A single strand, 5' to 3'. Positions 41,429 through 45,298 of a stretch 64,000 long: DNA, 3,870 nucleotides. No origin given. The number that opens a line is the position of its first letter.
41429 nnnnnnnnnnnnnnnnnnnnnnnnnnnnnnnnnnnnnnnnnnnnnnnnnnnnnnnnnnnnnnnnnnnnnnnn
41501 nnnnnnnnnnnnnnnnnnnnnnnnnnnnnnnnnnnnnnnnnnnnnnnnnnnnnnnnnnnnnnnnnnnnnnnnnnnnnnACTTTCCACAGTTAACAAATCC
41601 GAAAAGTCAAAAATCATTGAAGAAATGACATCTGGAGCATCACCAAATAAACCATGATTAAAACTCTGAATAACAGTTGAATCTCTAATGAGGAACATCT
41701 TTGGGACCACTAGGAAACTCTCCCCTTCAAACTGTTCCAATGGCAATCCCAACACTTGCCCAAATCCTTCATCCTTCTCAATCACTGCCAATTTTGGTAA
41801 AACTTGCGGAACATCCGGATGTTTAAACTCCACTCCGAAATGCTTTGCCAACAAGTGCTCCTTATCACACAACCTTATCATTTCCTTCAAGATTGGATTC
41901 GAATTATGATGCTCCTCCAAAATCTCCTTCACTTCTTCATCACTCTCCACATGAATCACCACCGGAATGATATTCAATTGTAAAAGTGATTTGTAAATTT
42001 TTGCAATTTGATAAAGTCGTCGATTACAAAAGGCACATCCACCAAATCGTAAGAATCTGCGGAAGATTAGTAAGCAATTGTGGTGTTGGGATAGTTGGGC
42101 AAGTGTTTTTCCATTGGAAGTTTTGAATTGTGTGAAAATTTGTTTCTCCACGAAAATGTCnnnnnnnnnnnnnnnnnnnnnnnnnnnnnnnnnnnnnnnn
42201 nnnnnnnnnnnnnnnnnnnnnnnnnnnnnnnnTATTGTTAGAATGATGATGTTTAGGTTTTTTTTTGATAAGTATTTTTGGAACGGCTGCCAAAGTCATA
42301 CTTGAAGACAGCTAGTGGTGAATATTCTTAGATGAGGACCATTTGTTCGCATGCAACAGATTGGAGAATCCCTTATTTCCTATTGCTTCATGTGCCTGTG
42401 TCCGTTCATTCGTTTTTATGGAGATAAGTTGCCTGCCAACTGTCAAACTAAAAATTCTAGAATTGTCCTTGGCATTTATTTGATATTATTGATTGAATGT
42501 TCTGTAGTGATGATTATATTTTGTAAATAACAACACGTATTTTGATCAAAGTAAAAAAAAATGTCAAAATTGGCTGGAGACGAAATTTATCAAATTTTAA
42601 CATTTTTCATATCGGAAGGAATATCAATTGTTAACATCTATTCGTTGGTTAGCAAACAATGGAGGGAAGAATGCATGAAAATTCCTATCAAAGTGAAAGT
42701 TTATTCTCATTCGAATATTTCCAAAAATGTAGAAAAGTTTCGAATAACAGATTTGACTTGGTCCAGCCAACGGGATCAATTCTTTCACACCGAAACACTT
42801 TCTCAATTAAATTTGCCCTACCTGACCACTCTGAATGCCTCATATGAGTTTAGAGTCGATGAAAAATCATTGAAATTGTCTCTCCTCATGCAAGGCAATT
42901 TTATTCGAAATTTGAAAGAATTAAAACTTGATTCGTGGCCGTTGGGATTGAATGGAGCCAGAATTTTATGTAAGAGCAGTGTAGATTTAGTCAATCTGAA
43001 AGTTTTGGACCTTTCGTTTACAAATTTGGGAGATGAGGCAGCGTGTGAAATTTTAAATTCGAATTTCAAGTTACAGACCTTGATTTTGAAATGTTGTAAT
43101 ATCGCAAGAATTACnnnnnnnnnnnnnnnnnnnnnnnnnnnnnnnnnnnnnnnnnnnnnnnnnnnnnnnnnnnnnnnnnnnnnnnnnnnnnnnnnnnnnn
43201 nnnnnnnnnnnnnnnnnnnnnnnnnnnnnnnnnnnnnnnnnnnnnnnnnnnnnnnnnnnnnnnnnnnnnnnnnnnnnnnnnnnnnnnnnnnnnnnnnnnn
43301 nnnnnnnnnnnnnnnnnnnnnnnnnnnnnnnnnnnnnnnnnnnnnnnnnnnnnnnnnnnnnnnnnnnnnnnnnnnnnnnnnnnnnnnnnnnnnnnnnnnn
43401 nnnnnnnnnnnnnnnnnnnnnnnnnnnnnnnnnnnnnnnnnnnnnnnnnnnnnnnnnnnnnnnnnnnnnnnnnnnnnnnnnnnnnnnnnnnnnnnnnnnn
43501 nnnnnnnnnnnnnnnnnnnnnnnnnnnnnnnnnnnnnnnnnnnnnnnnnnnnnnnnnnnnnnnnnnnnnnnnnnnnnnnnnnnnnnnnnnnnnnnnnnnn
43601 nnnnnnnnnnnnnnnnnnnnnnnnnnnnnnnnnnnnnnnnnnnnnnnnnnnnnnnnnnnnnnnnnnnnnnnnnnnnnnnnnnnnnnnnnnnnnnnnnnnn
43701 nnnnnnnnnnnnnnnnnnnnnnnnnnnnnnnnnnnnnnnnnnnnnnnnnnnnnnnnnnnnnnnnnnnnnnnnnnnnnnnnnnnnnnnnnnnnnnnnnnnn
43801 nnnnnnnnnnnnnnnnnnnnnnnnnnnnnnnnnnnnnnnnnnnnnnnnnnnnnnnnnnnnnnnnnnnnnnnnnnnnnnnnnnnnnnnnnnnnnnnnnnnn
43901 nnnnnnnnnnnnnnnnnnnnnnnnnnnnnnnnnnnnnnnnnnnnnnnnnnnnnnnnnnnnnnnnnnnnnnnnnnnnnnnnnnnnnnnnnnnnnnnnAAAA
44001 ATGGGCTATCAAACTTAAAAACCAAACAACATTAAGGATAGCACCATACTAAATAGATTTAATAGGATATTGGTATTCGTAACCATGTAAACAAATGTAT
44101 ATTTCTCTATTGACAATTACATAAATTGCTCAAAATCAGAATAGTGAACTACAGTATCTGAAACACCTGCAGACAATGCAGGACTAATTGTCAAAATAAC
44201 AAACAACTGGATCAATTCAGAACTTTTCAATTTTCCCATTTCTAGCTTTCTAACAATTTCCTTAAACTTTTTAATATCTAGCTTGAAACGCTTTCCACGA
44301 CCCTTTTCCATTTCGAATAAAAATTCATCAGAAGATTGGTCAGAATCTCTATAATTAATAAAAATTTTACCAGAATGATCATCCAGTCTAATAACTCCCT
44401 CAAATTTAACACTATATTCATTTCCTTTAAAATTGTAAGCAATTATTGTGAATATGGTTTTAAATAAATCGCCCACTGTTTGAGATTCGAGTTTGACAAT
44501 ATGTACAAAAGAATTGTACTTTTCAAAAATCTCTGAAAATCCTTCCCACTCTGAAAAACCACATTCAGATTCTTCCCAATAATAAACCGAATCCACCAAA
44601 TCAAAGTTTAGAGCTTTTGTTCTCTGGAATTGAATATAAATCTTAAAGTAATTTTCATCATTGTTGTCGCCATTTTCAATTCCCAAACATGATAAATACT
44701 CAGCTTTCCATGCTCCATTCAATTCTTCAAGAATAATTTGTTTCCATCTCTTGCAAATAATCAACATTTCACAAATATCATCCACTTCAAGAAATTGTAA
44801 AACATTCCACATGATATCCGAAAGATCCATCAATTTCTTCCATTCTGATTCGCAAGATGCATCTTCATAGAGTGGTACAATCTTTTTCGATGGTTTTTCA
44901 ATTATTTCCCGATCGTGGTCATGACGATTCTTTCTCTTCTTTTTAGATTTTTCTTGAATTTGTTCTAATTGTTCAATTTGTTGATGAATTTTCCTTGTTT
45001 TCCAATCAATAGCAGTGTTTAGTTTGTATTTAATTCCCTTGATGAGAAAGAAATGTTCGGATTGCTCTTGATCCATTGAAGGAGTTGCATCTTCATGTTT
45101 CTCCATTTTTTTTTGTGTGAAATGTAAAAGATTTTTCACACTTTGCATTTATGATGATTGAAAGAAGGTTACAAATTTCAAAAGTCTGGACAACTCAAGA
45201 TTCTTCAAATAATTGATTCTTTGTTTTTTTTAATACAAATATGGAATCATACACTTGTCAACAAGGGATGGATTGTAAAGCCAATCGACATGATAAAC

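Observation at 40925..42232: Unusual domain fusion: PRXL2/FAM213-like CxxC thioredoxin-fold domain joined to an RGS domain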

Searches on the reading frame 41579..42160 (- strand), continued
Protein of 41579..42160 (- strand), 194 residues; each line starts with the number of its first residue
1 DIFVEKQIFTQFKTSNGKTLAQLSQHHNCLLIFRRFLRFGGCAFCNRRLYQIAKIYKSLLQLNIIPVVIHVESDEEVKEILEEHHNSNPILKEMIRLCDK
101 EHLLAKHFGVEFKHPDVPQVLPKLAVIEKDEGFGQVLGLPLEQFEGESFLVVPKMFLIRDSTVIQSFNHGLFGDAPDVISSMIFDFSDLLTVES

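Call 51: search_solved_structures(query=A5, max_evalue=1, show_alignments=2)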
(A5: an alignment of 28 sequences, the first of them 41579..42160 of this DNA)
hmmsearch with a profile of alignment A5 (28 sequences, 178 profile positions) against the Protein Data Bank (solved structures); distinct sequences matched with E-value up to 1: 23.
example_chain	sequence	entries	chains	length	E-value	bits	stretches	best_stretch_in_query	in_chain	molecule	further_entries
9us9_A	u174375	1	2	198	3.9e-08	36.4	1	11-173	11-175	Prostamide/prostaglandin F synthase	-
3c71_A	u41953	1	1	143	0.00039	23.4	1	37-115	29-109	Thiol-disulfide oxidoreductase resA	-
3c73_A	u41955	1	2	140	0.001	22.1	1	37-115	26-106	Thiol-disulfide oxidoreductase resA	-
1st9_A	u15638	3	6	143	0.0027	20.6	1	37-115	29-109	Thiol-disulfide oxidoreductase resA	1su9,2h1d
2h1b_A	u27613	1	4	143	0.003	20.5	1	37-115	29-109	Thiol-disulfide oxidoreductase resA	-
2f9s_A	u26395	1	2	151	0.003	20.5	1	37-115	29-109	Thiol-disulfide oxidoreductase resA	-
1xcc_A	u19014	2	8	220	0.0044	19.9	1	46-127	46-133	1-Cys peroxiredoxin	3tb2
9usa_A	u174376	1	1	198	0.011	18.6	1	11-173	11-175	Prostamide/prostaglandin F synthase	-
2cx3_A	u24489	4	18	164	0.013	18.4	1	32-118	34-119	bacterioferritin comigratory protein | Thiol peroxidase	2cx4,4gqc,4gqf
2h1a_A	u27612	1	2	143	0.044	16.7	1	47-115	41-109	Thiol-disulfide oxidoreductase resA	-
8ep6_A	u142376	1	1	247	0.15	15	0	74-129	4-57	Beta-lactamase Class D Cpin_0907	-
7k3m_A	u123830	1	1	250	0.15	14.9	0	74-129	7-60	Beta-lactamase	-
2h19_A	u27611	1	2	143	0.29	14.1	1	54-115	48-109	Thiol-disulfide oxidoreductase resA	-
2h30_A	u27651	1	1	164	0.35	13.8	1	8-109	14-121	Peptide methionine sulfoxide reductase msrA/msrB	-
1jfu_A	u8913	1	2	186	0.35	13.8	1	32-105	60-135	THIOL:DISULFIDE INTERCHANGE PROTEIN TLPA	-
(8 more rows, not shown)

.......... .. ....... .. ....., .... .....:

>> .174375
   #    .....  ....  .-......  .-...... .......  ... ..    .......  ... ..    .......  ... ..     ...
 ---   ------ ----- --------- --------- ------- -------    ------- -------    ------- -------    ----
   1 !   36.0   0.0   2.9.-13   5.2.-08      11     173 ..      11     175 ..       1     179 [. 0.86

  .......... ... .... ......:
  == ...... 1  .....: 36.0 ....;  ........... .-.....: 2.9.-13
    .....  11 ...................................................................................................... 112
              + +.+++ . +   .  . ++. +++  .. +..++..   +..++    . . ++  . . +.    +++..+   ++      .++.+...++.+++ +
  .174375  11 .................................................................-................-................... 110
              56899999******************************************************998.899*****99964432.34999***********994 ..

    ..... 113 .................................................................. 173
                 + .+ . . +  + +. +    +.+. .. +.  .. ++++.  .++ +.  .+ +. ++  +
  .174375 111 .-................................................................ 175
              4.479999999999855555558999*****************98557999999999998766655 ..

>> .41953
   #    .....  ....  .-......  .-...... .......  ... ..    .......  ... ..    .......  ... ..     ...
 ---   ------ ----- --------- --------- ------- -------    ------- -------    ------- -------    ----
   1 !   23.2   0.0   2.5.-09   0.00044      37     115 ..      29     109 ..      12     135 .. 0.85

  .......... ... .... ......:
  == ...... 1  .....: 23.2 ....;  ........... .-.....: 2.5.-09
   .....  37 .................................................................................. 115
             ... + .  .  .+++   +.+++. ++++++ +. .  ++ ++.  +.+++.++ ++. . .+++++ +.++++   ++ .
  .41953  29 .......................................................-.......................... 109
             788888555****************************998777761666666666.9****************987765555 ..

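Call 54: predict_structure(alignment_id=A5)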
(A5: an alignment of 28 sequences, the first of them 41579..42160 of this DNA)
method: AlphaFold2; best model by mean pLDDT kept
length: 194 residues; sequences in the alignment: 28
mean_pLDDT: 85.2   pTM: 0.84
mean pLDDT of the five models: 85.2, 84.8, 83.3, 83.3, 82.6
residues with pLDDT >= 90: 95; 70-90: 73; 50-70: 26; < 50: 0
segments of 3 or more residues with pLDDT < 50: none
pLDDT, mean of each block of 10 residues (from residue 1): 92 97 97 80 82 92 95 90 86 94 94 84 87 68 60 91 88 71 76 64
secondary structure, 60 per line:
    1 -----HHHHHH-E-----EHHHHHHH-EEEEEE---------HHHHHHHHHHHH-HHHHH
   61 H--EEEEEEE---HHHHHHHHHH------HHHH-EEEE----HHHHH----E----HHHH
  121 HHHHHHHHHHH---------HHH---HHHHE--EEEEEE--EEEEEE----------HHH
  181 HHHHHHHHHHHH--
elements in order: H6-11 H20-26 E28-33 H43-54 H56-61 E64-70 H74-83 H90-93 E95-98 H103-107 H117-131 H147-150 E154-159 E162-167 H178-192

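Call 57: fold_search(model_id=the predicted structure, library=pdb)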
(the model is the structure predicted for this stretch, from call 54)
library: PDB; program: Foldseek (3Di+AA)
matches with E <= 10: 771; with E <= 0.001: 271
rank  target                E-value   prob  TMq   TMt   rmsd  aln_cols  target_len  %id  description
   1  6q5v_A                3.5e-06  1.00  0.60  0.56   3.7       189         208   16  1-Cys SiPrx, a Prx6-family 1-Cys peroxiredoxin of the thermoacidophilic archaeon Sulfolobus islandicus (released 2019-05-29)
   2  9usa                  4.5e-06  1.00  0.58  0.68   4.2       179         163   18  Whole structure of C44S/C47S double mutant form of human prostamide/prostaglandin F synthase (PGFS) (released 2026-04-01)
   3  9us9_B                8.7e-06  1.00  0.57  0.68   5.7       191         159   15  Whole structure of WT human prostamide/prostaglandin F synthase(PGFS) (released 2026-04-01)
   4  5b6m_A                9.3e-06  1.00  0.59  0.53   5.7       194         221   15  Crystal structure of human peroxiredoxin 6 in reduced state (released 2016-07-13)
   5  3tb2_C                1.1e-05  1.00  0.57  0.51   5.8       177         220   14  1-Cys peroxidoxin from Plasmodium Yoelli (released 2011-10-19)
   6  5ovq_J                1.5e-05  1.00  0.61  0.56   4.3       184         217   14  Crystal Structure of the peroxiredoxin (AhpC2) from the Hyperthermophilic bacteria Aquifex aeolicus VF (released 2018-10-10)
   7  5ovq_L                1.7e-05  1.00  0.61  0.55   4.3       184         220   14  Crystal Structure of the peroxiredoxin (AhpC2) from the Hyperthermophilic bacteria Aquifex aeolicus VF (released 2018-10-10)
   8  9a4d_B                1.8e-05  1.00  0.60  0.72   5.7       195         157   17  Integrative model of ACKA-BCP by crosslinking MS and deep learning (released 2024-09-18)
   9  1xcc_B                1.8e-05  1.00  0.57  0.51   4.6       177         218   14  1-Cys peroxidoxin from Plasmodium Yoelli (released 2004-11-09)
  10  5ovq_B                2.4e-05  1.00  0.61  0.55   4.3       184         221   14  Crystal Structure of the peroxiredoxin (AhpC2) from the Hyperthermophilic bacteria Aquifex aeolicus VF (released 2018-10-10)
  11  5ovq_A                2.6e-05  1.00  0.61  0.55   4.4       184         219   14  Crystal Structure of the peroxiredoxin (AhpC2) from the Hyperthermophilic bacteria Aquifex aeolicus VF (released 2018-10-10)
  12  5ovq_D                2.8e-05  1.00  0.61  0.55   4.6       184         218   14  Crystal Structure of the peroxiredoxin (AhpC2) from the Hyperthermophilic bacteria Aquifex aeolicus VF (released 2018-10-10)
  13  2e2g_C                3.0e-05  1.00  0.56  0.47   5.3       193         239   12  Crystal structure of archaeal peroxiredoxin, thioredoxin peroxidase from Aeropyrum pernix K1 (pre-oxidation form) (released 2007-11-20)
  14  2v41_C                3.0e-05  1.00  0.58  0.53   6.3       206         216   11  Crystal Structure of the C45S mutant of the Peroxiredoxin 6 of Arenicola Marina. Orthorhombic form (released 2008-04-08)
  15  1xcc_A                3.4e-05  1.00  0.59  0.53   6.0       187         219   13  1-Cys peroxidoxin from Plasmodium Yoelli (released 2004-11-09)
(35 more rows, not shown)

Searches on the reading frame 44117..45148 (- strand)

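Call 21: search_protein_families(library=pfam, proteins=[window:44117-45148:-], max_evalue=0.001)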
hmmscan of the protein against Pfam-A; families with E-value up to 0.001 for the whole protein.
window:44117-45148:- (343 aa): 1 family
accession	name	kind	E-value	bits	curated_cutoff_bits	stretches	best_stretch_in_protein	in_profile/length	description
PF00646.38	F-box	-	0.00061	20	20.5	0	110-140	6-36/43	F-box domain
